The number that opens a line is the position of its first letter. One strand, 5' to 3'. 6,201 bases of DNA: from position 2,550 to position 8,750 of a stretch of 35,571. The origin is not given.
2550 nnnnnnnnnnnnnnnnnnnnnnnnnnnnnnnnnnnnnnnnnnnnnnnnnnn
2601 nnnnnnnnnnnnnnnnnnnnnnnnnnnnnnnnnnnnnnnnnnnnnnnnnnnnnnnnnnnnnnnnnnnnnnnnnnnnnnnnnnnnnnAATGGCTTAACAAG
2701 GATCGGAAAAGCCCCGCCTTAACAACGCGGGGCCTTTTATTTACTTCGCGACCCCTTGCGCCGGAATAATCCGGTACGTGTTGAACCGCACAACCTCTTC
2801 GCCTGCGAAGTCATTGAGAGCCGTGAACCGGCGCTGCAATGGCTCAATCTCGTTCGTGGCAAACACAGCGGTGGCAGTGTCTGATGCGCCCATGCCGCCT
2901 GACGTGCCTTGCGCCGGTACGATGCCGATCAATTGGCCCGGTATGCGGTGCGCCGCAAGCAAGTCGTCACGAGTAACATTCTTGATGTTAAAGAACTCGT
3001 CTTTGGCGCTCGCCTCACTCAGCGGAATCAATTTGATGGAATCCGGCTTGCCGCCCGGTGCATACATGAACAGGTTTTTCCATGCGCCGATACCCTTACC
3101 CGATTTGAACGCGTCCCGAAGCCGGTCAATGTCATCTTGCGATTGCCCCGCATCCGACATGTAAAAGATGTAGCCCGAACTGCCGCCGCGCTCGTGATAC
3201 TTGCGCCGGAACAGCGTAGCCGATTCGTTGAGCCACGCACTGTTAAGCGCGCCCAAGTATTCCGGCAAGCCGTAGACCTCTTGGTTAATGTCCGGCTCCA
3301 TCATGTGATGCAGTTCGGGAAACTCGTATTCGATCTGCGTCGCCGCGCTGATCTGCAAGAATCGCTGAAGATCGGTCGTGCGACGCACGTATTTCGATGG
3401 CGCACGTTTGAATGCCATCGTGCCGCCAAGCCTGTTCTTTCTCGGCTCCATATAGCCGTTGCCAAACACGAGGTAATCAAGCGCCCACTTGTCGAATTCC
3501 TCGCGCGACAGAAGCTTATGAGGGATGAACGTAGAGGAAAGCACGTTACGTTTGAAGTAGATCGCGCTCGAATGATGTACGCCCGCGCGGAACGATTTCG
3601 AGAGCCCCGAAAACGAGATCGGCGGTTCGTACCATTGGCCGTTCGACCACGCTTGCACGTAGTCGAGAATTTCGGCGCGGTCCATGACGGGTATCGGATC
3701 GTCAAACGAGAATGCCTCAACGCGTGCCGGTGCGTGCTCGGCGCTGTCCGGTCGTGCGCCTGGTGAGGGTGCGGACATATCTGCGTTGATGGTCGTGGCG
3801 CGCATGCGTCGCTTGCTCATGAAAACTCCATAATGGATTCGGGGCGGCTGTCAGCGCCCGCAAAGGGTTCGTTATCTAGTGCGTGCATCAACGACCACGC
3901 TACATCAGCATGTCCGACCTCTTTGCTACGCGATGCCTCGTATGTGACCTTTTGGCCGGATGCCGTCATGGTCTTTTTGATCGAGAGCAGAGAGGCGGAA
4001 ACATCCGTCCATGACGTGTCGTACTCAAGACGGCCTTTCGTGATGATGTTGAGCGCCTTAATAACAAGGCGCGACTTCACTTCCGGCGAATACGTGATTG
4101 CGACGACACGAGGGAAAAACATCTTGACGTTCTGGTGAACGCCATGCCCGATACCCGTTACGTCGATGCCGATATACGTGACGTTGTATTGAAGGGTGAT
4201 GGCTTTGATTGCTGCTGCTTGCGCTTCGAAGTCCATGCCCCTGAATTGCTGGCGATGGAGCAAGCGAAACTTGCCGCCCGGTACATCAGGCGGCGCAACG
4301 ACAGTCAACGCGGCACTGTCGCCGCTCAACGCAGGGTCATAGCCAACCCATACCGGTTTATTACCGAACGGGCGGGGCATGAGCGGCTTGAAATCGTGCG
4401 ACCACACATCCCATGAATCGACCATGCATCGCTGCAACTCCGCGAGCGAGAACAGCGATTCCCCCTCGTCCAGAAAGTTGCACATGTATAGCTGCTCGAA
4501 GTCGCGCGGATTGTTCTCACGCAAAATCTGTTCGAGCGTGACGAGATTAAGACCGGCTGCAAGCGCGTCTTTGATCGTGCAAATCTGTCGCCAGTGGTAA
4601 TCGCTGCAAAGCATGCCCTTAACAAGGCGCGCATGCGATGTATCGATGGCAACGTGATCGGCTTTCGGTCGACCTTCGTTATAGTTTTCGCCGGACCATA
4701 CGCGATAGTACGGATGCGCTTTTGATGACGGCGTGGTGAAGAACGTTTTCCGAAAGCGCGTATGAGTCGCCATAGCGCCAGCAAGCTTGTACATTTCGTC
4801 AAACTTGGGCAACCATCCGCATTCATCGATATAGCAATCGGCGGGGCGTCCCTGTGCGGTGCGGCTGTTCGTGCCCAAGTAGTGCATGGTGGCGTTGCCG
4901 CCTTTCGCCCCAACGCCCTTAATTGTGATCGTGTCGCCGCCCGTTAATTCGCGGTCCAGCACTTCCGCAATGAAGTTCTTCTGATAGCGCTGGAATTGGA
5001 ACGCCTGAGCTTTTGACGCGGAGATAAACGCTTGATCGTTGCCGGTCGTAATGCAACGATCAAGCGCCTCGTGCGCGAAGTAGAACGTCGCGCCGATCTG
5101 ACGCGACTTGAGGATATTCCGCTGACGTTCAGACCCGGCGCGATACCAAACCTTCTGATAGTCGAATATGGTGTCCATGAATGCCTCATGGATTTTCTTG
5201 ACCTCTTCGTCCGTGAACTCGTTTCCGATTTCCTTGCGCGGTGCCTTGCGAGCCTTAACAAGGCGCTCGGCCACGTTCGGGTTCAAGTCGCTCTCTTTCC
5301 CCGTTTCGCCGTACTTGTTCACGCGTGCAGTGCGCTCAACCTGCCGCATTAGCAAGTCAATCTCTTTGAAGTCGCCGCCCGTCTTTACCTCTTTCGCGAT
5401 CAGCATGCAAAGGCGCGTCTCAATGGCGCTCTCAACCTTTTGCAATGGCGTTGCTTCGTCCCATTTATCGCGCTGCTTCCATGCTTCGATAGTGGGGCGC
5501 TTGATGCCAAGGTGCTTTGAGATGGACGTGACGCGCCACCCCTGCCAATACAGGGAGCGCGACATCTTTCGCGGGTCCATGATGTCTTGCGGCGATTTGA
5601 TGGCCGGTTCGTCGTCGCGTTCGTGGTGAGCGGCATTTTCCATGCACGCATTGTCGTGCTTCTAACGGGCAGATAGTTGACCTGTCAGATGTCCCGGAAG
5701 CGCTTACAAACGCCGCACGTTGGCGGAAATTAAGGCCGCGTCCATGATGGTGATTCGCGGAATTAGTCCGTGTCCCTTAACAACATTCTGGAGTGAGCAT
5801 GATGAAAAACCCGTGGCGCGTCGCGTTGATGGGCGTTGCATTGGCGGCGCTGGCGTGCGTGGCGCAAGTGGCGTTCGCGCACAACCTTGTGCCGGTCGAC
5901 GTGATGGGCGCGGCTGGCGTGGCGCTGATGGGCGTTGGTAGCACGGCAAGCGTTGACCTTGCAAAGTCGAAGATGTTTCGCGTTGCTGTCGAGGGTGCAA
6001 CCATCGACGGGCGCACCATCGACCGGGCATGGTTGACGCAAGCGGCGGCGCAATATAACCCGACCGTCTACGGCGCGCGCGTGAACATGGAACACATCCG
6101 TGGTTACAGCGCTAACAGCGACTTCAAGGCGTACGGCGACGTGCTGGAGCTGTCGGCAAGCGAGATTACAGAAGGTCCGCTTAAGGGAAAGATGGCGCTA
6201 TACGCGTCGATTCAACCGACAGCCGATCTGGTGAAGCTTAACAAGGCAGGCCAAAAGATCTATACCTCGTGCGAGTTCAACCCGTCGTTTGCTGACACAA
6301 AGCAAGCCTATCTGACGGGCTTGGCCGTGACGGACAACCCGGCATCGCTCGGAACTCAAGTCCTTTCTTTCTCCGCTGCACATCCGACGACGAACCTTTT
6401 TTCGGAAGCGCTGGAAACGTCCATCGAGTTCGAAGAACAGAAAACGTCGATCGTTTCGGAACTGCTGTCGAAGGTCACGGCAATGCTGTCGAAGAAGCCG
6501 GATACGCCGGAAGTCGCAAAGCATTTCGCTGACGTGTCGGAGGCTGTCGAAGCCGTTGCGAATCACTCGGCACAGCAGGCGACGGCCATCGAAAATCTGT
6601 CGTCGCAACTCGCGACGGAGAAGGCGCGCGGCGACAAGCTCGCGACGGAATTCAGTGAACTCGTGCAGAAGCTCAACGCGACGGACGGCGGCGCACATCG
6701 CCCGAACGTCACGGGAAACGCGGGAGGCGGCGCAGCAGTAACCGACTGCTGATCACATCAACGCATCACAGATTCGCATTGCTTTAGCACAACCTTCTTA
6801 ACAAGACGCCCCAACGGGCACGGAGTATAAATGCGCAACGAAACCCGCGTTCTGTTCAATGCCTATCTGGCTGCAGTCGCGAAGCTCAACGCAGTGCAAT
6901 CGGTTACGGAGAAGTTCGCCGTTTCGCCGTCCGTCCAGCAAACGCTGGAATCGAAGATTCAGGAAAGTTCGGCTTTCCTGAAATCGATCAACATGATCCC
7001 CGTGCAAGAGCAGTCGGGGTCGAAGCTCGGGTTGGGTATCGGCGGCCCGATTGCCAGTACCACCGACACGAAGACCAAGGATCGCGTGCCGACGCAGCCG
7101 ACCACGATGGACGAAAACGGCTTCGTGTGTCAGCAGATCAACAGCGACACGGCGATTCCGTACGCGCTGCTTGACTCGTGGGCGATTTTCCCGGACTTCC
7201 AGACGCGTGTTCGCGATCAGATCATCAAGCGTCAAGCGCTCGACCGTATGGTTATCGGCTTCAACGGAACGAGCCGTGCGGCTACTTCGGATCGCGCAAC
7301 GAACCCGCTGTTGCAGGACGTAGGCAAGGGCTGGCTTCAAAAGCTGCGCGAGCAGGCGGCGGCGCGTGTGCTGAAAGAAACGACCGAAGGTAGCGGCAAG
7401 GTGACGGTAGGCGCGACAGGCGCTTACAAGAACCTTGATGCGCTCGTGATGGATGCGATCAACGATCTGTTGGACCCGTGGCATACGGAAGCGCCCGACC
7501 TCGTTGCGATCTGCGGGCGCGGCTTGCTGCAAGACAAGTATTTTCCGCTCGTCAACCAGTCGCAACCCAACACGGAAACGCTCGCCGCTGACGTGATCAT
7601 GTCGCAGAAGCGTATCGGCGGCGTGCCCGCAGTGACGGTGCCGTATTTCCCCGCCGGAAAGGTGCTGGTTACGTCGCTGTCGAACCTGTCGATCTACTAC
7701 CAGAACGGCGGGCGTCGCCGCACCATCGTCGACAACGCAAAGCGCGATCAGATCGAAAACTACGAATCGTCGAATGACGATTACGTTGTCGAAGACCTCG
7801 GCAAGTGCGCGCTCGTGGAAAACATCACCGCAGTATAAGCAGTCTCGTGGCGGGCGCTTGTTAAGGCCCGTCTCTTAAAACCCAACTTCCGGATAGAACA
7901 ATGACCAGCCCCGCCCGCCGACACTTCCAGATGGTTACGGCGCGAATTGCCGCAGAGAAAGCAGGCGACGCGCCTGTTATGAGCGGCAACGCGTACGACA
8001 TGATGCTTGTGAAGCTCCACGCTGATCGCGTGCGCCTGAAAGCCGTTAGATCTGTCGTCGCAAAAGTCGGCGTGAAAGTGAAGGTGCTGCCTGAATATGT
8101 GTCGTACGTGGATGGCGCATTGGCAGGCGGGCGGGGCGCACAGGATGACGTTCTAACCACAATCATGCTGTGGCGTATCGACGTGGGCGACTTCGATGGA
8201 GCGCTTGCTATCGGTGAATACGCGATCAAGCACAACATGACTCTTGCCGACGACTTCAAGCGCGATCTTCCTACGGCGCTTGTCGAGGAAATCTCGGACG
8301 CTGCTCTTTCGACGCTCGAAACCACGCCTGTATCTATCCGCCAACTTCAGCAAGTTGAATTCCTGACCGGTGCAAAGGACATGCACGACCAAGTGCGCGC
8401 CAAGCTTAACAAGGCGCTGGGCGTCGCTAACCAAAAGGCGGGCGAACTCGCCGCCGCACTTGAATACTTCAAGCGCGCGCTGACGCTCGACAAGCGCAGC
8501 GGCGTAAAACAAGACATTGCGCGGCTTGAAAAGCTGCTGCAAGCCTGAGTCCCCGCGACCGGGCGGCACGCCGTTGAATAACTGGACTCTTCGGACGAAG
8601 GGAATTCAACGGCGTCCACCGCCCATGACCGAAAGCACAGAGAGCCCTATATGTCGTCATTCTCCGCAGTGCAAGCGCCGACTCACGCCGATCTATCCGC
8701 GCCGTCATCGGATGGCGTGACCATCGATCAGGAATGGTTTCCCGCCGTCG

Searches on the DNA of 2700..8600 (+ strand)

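Call 24: search_dna_similar(query=window:2700-8600:+, collection=phages, mode=distant, max_rows=12)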
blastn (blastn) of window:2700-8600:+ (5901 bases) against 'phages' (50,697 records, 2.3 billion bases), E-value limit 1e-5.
Records with a match: 396; places in all: 406; records where one place covers at least 80% of the query: 2.
Best place of each record, by identity: 60-80% 396.
By first word of the organism name: Klebsiella 82; Burkholderia 80; Ralstonia 52; Yersinia 42; Escherichia 39; Salmonella 21; Peduovirus 19; Enterobacteria 18; Pseudomonas 11; Bacteriophage 5; and 16 more.
By host as written in the record: Klebsiella pneumoniae 55; Ralstonia solanacearum 45; - 35; Escherichia coli 32; Burkholderia pseudomallei 31; Yersinia pestis EV76-CN 26; Burkholderia sp. 20; Yersinia enterocolitica 8; and 81 more.
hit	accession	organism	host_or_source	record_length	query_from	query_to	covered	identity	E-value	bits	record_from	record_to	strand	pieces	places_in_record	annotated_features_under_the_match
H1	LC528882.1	Burkholderia phage FLC5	Burkholderia glumae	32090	69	5835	81%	67.4%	0e+0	1444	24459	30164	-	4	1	ORF42: terminase ATPase subunit (P) | ORF41: capsid scaffolding protein (O) | ORF43: portal vertex protein (Q) | ORF40: capsid protein (N) | ORF39: terminase endonuclease subunit (M)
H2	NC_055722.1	Burkholderia phage FLC5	Burkholderia glumae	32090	69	5835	81%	67.4%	0e+0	1444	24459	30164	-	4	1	ORF42: terminase large subunit | ORF41: head scaffolding protein | ORF43: portal protein | ORF40: major capsid protein, P2 family | ORF39: terminase small subunit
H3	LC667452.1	Burkholderia phage FLC10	Burkholderia glumae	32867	75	5835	74%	68.2%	2e-176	1462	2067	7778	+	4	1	hypothetical protein (x5)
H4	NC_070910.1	Burkholderia phage FLC10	Burkholderia glumae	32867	75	5835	74%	68.2%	2e-176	1462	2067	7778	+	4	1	terminase large subunit | head maturation protease | portal protein | major head protein | hypothetical protein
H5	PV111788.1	Burkholderia phage vB_SBP15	Burkholderia pseudomallei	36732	216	5827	74%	66.4%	3e-131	1021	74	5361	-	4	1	terminase large subunit | capsid proteins precursor | portal protein | capsid assembly scaffolding protein | terminase small subunit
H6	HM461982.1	Burkholderia phage KS14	Burkholderia cenocepacia C6433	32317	75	5835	69%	69.0%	2e-178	1513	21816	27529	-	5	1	35: gp35 | 34: gp34 | 36: gp36 | 33: gp33 | 32: gp32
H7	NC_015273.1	Burkholderia phage KS14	Burkholderia cenocepacia C6433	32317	75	5835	69%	69.0%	2e-178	1513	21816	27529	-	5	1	35: terminase large subunit | 34: head scaffolding protein | 36: portal protein | 33: major capsid protein, P2 family | 32: terminase small subunit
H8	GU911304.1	Burkholderia phage KL3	Burkholderia ambifaria strain LMG 17828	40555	60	5847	71%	66.8%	2e-107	1105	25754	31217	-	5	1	41: gp41 | 42: gp42 | 39: gp39 | 40: gp40 | 38: gp38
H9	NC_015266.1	Burkholderia phage KL3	Burkholderia ambifaria strain LMG 17828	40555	60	5847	71%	66.8%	2e-107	1105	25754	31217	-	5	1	41: terminase large subunit | 42: portal protein | 39: major capsid protein, P2 family | 40: head scaffolding protein | 38: terminase small subunit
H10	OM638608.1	Burkholderia phage Musica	Burkholderia cenocepacia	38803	59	5846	71%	66.6%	9e-112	1097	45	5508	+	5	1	terminase large subunit | portal vertex protein | major capsid protein | capsid scaffolding protein | terminase small subunit | and 1 other names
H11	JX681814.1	Burkholderia phage phiX216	Burkholderia pseudomallei environmental ...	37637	59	5827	70%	66.9%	6e-114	1125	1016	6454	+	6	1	P terminase ATPase subunit | Q portal vertex protein | N capsid protein | O capsid scaffolding protein | M terminase endonuclease subunit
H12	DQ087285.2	Burkholderia phage phiE52237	-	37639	59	5827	70%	66.9%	6e-114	1125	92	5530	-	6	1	phage terminase ATPase subunit | pbsx family phage portal protein | P2 family phage major capsid protein | phage capsid scaffolding protein | phage small terminase subunit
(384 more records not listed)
